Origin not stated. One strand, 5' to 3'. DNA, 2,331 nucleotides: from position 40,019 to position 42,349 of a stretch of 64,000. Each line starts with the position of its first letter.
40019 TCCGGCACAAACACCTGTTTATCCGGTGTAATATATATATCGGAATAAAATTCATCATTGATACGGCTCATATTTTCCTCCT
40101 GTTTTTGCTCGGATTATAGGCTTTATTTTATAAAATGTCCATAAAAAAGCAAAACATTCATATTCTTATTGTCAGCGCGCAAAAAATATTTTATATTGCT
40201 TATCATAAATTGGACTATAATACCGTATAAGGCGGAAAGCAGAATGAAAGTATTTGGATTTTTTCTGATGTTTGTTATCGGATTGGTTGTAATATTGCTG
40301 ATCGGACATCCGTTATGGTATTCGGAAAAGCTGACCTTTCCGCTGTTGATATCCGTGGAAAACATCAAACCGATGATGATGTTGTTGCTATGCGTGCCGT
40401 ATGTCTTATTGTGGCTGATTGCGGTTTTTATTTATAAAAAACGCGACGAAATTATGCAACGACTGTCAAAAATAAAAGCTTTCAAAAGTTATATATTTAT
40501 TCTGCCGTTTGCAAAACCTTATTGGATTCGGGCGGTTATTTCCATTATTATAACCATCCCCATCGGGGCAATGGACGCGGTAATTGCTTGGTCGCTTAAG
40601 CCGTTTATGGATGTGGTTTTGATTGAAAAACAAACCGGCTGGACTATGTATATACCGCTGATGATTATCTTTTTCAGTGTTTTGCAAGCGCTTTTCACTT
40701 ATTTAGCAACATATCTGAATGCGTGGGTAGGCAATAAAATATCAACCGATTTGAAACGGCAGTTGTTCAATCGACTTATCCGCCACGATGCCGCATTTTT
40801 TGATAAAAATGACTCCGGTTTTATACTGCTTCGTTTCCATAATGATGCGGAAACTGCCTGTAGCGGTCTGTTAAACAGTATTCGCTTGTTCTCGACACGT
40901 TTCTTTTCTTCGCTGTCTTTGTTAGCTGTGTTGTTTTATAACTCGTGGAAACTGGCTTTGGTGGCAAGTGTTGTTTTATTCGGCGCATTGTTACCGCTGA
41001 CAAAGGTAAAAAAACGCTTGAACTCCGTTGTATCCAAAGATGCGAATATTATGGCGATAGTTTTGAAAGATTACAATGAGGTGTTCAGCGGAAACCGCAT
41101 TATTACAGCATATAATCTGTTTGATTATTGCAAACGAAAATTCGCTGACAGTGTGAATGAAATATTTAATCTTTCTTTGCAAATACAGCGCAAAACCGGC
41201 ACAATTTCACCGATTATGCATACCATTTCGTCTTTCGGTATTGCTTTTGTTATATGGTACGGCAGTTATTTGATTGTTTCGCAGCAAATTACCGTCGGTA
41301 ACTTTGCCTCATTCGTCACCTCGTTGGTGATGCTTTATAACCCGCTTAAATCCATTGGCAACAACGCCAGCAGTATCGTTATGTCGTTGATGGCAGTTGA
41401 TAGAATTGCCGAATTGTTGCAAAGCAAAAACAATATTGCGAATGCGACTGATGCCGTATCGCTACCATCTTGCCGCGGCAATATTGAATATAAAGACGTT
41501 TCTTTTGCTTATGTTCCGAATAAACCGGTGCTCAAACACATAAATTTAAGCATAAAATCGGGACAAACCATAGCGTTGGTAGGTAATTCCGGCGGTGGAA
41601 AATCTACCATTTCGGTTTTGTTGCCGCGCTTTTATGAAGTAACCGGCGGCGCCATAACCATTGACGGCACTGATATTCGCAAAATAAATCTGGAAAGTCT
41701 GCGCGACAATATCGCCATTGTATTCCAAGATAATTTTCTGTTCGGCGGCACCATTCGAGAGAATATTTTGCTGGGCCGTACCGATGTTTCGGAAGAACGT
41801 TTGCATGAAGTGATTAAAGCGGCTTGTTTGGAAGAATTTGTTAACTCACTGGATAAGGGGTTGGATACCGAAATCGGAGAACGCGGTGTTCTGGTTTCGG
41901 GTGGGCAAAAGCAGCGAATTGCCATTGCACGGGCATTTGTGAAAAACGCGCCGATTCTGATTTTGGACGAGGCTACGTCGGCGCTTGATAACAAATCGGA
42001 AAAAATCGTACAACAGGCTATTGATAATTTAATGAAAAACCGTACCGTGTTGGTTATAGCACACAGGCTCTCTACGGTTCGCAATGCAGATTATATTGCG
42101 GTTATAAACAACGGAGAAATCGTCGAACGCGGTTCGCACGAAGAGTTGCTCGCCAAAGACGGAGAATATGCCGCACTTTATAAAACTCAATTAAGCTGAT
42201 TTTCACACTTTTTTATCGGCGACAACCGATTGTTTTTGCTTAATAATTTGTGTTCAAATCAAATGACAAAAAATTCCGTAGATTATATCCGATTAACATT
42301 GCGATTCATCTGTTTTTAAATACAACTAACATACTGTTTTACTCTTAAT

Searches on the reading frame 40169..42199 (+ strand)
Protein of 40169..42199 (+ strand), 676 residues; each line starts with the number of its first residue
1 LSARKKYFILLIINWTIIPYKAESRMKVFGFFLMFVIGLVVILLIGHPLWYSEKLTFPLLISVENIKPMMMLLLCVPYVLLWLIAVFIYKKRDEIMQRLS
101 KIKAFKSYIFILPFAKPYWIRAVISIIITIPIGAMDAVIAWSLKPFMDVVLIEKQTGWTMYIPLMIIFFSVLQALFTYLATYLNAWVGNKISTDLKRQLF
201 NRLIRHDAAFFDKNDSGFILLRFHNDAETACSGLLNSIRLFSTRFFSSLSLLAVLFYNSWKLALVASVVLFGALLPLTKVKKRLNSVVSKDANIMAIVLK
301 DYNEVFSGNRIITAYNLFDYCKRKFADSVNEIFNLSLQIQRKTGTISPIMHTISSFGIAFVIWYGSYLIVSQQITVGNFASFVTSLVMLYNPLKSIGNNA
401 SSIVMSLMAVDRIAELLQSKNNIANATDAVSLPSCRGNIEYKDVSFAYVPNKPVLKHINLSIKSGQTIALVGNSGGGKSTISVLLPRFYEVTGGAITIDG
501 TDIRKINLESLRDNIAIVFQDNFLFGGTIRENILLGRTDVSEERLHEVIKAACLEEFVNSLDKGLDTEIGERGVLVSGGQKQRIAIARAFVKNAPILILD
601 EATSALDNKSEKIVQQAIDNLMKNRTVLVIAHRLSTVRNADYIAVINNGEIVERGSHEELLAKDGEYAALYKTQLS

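Call 9: search_protein_families(library=pfam, proteins=[window:40169-42199:+], max_evalue=0.001)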
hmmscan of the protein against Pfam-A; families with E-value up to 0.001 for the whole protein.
window:40169-42199:+ (676 aa): 3 families
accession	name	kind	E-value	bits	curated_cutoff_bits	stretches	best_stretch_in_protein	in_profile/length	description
PF00664.28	ABC_membrane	-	7.5e-39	134.5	28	1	124-393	3-274/274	ABC transporter transmembrane region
PF00005.33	ABC_tran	-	5.2e-31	108.5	25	1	455-604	1-137/137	ABC transporter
PF02463.25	SMC_N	-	5.8e-10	39.4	40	1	495-645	110-210/220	RecF/RecN/SMC N terminal domain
